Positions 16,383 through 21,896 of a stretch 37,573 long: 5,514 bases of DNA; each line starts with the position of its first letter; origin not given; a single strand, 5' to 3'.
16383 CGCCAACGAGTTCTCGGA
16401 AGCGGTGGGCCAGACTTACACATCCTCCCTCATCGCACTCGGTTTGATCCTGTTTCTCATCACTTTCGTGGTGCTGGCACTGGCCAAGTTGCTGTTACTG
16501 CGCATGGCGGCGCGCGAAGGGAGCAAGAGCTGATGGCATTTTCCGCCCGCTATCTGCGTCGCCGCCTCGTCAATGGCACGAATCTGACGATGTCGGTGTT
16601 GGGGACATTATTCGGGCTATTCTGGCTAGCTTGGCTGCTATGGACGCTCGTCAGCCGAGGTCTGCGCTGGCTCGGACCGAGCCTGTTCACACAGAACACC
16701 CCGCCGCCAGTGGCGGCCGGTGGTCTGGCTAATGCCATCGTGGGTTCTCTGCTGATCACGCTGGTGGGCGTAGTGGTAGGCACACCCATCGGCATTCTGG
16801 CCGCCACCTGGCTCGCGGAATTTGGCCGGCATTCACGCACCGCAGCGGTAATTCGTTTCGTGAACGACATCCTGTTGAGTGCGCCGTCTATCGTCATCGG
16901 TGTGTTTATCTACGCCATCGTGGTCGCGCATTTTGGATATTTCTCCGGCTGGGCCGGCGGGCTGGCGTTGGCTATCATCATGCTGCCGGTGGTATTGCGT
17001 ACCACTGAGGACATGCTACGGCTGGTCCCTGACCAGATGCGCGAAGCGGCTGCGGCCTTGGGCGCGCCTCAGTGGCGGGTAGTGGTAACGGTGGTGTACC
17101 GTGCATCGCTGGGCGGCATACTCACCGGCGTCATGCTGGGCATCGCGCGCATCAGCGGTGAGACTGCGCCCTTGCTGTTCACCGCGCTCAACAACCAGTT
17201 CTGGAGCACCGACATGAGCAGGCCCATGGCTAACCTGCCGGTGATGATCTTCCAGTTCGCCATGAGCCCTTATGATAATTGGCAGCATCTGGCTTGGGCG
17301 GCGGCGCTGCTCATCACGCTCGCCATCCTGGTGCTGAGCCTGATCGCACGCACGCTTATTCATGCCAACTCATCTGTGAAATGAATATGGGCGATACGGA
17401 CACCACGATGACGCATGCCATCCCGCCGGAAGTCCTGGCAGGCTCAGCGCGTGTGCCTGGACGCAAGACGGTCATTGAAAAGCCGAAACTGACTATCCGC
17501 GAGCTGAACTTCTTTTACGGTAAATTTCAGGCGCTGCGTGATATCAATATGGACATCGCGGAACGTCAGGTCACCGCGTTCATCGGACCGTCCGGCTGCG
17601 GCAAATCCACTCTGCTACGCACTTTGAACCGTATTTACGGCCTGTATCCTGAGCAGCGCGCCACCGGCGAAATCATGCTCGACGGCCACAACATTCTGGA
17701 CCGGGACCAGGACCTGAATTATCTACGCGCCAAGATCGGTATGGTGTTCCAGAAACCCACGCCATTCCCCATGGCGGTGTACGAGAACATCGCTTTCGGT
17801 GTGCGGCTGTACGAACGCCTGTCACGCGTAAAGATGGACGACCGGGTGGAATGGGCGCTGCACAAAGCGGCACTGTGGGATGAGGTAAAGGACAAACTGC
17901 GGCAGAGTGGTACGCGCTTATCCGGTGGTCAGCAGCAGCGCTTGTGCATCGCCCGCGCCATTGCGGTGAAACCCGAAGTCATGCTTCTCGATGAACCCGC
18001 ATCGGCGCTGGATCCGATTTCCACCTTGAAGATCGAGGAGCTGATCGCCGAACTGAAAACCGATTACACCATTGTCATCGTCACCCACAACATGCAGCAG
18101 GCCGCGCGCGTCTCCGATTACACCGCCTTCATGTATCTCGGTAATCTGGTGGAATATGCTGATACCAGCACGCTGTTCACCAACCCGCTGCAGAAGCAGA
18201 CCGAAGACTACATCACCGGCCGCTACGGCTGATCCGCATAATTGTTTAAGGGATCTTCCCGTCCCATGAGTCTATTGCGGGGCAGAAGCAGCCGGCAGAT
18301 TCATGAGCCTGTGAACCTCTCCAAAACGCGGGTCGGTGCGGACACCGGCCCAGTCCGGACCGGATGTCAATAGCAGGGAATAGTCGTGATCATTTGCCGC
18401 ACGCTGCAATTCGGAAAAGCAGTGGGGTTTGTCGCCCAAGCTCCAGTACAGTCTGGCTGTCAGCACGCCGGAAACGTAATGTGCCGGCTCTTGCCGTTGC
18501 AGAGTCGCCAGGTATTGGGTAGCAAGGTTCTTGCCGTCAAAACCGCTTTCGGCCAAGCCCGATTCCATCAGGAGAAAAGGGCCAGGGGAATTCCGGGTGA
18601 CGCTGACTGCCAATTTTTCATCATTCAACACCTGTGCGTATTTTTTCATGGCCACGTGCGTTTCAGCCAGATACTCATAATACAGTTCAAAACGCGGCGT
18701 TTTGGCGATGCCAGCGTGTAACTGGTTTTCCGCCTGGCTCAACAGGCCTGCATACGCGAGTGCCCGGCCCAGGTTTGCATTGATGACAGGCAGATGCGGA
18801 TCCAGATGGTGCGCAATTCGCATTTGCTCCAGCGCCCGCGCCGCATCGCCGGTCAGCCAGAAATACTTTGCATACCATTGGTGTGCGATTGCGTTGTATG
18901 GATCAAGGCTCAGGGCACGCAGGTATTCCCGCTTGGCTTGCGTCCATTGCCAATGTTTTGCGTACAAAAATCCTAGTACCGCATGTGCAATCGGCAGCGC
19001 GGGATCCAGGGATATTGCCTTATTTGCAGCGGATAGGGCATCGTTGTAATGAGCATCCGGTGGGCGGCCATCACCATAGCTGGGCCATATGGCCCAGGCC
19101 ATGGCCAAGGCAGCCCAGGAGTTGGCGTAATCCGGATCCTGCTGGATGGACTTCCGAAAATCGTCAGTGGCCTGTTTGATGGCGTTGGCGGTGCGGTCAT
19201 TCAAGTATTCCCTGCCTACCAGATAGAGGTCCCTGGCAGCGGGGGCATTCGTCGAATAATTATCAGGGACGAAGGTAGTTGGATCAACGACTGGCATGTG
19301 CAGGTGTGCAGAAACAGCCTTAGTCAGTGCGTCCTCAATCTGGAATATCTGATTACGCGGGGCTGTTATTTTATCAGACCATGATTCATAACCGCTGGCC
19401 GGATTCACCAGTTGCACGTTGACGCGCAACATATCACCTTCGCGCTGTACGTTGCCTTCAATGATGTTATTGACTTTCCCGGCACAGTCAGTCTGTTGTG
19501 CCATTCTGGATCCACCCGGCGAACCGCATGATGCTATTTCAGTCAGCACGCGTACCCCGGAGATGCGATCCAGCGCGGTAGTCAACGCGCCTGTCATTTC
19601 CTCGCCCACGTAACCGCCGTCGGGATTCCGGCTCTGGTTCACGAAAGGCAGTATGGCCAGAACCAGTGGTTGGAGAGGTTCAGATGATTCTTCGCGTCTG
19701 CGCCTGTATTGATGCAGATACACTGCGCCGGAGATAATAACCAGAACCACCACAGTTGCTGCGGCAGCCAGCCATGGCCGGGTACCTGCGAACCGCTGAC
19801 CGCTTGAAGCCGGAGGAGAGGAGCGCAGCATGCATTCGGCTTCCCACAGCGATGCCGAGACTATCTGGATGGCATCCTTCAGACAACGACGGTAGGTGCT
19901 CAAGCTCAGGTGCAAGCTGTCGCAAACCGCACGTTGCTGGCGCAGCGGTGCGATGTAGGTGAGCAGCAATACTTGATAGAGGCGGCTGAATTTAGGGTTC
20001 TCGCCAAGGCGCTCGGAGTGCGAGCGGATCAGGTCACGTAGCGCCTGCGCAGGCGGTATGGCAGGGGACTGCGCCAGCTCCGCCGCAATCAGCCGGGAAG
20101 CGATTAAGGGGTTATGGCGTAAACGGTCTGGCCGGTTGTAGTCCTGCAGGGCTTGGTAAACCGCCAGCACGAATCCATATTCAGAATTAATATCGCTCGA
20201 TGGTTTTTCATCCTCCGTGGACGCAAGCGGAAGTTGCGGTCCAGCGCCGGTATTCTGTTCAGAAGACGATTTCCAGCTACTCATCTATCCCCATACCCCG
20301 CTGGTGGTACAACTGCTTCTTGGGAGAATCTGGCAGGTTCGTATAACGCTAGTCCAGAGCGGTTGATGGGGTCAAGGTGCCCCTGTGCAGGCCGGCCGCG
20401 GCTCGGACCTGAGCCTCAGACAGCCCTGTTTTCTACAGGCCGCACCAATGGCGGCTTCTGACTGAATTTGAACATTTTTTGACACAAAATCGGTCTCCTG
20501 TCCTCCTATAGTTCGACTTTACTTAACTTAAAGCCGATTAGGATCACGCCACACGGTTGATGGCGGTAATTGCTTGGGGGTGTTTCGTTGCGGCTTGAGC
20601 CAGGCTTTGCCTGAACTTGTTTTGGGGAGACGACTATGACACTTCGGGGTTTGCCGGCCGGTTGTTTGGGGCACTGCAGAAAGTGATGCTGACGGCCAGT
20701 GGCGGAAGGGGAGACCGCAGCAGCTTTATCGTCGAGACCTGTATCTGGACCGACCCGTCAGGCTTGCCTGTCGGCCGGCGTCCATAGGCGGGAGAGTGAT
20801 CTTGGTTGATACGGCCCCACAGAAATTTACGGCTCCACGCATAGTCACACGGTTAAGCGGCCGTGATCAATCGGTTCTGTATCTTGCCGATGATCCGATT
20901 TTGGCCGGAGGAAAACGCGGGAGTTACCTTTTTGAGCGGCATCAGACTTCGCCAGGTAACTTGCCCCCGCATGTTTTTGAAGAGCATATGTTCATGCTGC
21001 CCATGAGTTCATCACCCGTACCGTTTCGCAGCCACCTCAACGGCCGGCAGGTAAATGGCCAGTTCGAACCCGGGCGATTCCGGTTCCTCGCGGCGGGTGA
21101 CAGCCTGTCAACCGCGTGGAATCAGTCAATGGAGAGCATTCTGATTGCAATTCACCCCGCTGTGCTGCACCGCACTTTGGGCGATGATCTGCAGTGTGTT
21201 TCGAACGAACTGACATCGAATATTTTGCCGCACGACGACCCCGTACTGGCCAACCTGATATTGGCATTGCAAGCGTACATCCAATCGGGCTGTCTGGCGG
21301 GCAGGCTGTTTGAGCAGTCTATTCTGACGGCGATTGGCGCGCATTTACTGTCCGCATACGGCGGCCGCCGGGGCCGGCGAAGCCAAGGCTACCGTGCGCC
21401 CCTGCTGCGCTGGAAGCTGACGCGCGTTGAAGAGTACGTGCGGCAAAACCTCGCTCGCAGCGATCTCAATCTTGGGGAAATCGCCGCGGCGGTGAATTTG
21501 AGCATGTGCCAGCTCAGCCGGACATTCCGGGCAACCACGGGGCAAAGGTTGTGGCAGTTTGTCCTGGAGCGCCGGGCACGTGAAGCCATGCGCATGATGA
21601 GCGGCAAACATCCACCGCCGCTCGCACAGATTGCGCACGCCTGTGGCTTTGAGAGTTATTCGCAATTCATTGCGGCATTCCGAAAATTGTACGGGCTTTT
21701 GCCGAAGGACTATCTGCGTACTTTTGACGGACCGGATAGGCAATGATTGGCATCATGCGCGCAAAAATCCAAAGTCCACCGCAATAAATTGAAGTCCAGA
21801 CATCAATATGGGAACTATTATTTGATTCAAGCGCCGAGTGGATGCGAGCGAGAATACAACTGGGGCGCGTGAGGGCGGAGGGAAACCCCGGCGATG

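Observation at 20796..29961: Candidate uncharacterised cell-envelope module: AraC regulator, four Ser/Gly-tethered lipoproteins and an ICMT-family membrane methyltransferase, next to tRNA-Val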

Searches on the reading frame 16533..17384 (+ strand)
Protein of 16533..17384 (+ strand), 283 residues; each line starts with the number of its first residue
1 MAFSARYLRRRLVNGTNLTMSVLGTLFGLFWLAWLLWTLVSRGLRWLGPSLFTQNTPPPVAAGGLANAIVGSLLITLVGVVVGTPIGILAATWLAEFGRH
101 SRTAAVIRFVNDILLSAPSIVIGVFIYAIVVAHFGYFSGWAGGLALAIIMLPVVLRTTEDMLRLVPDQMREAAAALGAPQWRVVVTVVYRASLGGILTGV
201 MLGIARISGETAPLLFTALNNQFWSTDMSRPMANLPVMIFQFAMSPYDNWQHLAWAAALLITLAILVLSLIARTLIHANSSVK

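Call 7: search_protein_families(library=pfam, proteins=[window:16533-17384:+], max_evalue=0.001)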
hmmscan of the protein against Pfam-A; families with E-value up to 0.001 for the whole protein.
window:16533-17384:+ (283 aa): 1 family
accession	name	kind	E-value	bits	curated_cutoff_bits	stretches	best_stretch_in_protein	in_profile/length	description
PF00528.27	BPD_transp_1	-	3.5e-21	76.2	26.4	1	83-274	1-173/184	Binding-protein-dependent transport system inner membrane component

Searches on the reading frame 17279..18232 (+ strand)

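Call 7: search_protein_families(library=pfam, proteins=[window:17279-18232:+], max_evalue=0.001)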
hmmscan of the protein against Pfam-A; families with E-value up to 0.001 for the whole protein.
window:17279-18232:+ (317 aa): 9 families
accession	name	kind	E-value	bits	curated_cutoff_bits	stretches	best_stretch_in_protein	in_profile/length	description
PF00005.33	ABC_tran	-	1.8e-35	123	25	1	86-241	1-136/137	ABC transporter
PF13304.12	AAA_21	-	2.7e-09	37.9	27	0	214-272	238-300/304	AAA domain, putative AbiEii toxin, Type IV TA system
PF02463.25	SMC_N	-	2.2e-08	34.2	40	1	94-279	22-206/220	RecF/RecN/SMC N terminal domain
PF20703.3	nSTAND1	-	0.00013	22.2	27.1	1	75-115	12-52/379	Novel STAND NTPase 1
PF13555.12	AAA_29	-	0.00013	22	27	1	81-116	10-42/61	P-loop containing region of AAA domain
PF03193.22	RsgA_GTPase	-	0.00014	22.2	30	1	85-117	96-127/174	RsgA GTPase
PF13175.12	AAA_15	-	0.00038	20.6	32.1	1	83-157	11-83/374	AAA ATPase domain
PF13401.12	AAA_22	-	0.00061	20.6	27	0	95-196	4-81/130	AAA domain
PF03215.21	Rad17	-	0.00065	20.1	23.8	1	91-128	40-77/186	Rad17 P-loop domain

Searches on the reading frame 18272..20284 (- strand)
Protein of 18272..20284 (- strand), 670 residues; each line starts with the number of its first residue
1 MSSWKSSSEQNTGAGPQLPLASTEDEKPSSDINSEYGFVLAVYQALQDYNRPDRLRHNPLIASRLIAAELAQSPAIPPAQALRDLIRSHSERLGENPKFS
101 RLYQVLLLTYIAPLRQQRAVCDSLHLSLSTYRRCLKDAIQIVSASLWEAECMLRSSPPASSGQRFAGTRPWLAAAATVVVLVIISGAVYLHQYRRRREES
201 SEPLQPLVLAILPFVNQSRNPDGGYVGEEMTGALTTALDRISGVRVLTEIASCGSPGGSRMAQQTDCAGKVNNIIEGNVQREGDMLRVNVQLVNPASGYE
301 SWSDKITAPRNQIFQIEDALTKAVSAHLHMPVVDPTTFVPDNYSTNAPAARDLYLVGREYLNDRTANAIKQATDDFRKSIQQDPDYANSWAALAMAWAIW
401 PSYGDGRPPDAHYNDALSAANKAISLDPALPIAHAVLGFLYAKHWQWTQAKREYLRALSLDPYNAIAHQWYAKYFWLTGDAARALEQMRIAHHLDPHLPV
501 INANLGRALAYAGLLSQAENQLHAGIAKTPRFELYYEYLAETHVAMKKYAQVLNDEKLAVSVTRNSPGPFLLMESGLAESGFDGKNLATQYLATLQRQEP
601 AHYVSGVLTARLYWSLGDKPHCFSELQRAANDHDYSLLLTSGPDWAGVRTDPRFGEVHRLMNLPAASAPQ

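Call 5: search_protein_families(library=pfam, proteins=[window:18272-20284:-], max_evalue=0.01)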
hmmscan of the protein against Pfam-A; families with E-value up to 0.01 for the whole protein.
window:18272-20284:- (670 aa): 5 families
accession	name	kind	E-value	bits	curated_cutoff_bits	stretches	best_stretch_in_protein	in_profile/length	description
PF13431.12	TPR_17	-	2.8e-07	30.7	24.4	0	454-484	2-32/34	Tetratricopeptide repeat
PF07719.23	TPR_2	-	1.1e-06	28.7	27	1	433-464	3-34/34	Tetratricopeptide repeat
PF14559.12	TPR_19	-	4e-06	27.5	25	1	479-536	5-62/68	Tetratricopeptide repeat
PF13414.12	TPR_11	-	4.6e-06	26.7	26.8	0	413-443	10-40/42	TPR repeat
PF13428.12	TPR_14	-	0.00011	22.9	23.5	0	504-541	6-43/44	Tetratricopeptide repeat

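Call 6: search_protein_families(library=ncbifam, proteins=[window:18272-20284:-], max_evalue=0.01)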
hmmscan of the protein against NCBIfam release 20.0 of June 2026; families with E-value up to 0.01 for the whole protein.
window:18272-20284:- (670 aa): 10 families
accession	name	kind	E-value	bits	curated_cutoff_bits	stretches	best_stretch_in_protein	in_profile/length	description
TIGR02521.1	type_IV_pilW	equivalog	1.5e-13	50.9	154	1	412-599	46-233/234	type IV pilus biogenesis/stability protein PilW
TIGR02917.1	PEP_TPR_lipo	equivalog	1.9e-08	32.7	312.2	1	415-621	585-788/899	XrtA/PEP-CTERM system TPR-repeat protein PrsT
NF009037.0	PRK12370.1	equivalog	6.1e-07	28.2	589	1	352-497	260-404/553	HilA/EilA family virulence transcriptional regulator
NF047558.1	TPR_END_plus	domain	2.1e-06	27.6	32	0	610-654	6-51/56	TPR end-of-group domain-containing protein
NF033762.1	social_mot_Tgl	equivalog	3e-06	26.8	225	1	365-519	43-190/252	social motility TPR repeat lipoprotein Tgl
TIGR04510.1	mod_pep_cyc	subfamily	0.00068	18.3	400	0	440-499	407-466/814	putative peptide modification system cyclase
NF040959.1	MamA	equivalog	0.00075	19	200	1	413-506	87-180/204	magnetosome protein MamA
TIGR00540.1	TPR_hemY_coli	hypoth_equivalog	0.0025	16.7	142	1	403-488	300-382/385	heme biosynthesis-associated TPR protein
NF007540.1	PRK10153.1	equivalog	0.0027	16.6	400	1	279-405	270-396/516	lysine decarboxylation/transport transcriptional activator CadC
TIGR00990.1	3a0801s09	subfamily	0.0048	15.6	757.25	0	442-555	376-489/615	mitochondrial import receptor subunit TOM70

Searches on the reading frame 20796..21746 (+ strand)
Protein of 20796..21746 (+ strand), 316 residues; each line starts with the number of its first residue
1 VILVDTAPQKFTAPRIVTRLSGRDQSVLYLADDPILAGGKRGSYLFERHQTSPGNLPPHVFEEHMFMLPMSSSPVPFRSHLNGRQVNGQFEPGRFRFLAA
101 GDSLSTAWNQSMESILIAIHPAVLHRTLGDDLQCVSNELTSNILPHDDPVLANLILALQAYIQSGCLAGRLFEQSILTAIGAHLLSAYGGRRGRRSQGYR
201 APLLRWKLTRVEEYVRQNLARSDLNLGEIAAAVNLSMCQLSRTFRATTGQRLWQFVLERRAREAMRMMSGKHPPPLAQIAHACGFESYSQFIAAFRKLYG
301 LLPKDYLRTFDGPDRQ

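Call 5: search_protein_families(library=pfam, proteins=[window:20796-21746:+], max_evalue=0.01)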
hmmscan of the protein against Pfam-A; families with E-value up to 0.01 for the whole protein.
window:20796-21746:+ (316 aa): 2 families
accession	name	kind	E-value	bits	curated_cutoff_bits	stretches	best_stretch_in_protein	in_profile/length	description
PF12833.13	HTH_18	-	2.1e-18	66.8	33.6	1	229-308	1-79/80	Helix-turn-helix domain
PF00165.29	HTH_AraC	-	2.1e-11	44.1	26.6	1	276-307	11-41/42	Bacterial regulatory helix-turn-helix proteins, AraC family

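Call 6: search_protein_families(library=ncbifam, proteins=[window:20796-21746:+], max_evalue=0.01)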
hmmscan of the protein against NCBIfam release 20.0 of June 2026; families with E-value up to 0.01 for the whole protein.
window:20796-21746:+ (316 aa): 28 families (the best 25 are shown)
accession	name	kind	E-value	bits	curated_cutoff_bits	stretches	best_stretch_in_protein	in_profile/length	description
NF006902.0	PRK09393.1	equivalog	6.7e-13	48.5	425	1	191-312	201-324/327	transcriptional regulator FtrA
NF007243.0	PRK09685.1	equivalog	4.2e-11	42.8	199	1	89-309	93-301/303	transcriptional regulator FeaR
NF007860.0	PRK10572.1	equivalog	1.1e-10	40.9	208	1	207-308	184-283/292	arabinose operon transcriptional regulator AraC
TIGR04094.1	adjacent_YSIRK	equivalog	3.5e-10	39.4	200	1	210-306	289-382/383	YSIRK-targeted surface antigen transcriptional regulator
NF052534.1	RzbtTranRegRhrA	equivalog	3.6e-09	36.3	500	1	207-308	208-309/312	rhizobactin biosynthesis transcriptional regulator RhrA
NF049968.1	QhpR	equivalog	6.4e-09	35.4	250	1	209-306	188-283/284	AraC-like transcriptional regulator QhpR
NF047455.1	TF_Staph_AryK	equivalog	1.5e-08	33.4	850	1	205-309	156-258/759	transcriptional regulator AryK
NF047788.1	TransRegPocR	equivalog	2.7e-08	33.4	500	1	207-307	190-288/296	transcriptional regulator PocR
NF041686.2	ant_diox_reg_AndR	equivalog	9.9e-08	31.9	350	1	206-308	217-319/321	anthranilate 1,2-dioxygenase regulatory protein AndR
NF007584.0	PRK10219.1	equivalog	1.9e-07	31.4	174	1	213-308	12-105/107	superoxide response transcriptional regulator SoxS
NF007432.1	PRK09978.1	equivalog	3.5e-07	29.6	500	1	209-307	145-240/274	DNA-binding transcriptional regulator GadX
NF049932.1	TranspRegBtr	equivalog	4.9e-06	25.3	900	1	210-308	168-264/531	bacillibactin transport transcriptional regulator Btr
NF010028.0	PRK13503.1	equivalog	7.3e-06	25.6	288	1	221-306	185-269/278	HTH-type transcriptional activator RhaS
NF008564.0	PRK11511.1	equivalog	2.3e-05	24.5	202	1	212-307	15-108/127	MDR efflux pump AcrAB transcriptional activator MarA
NF052371.1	TransRegGbdRPseu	equivalog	4.2e-05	22.8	480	1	207-306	226-323/365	choline metabolism transcriptional regulator GbdR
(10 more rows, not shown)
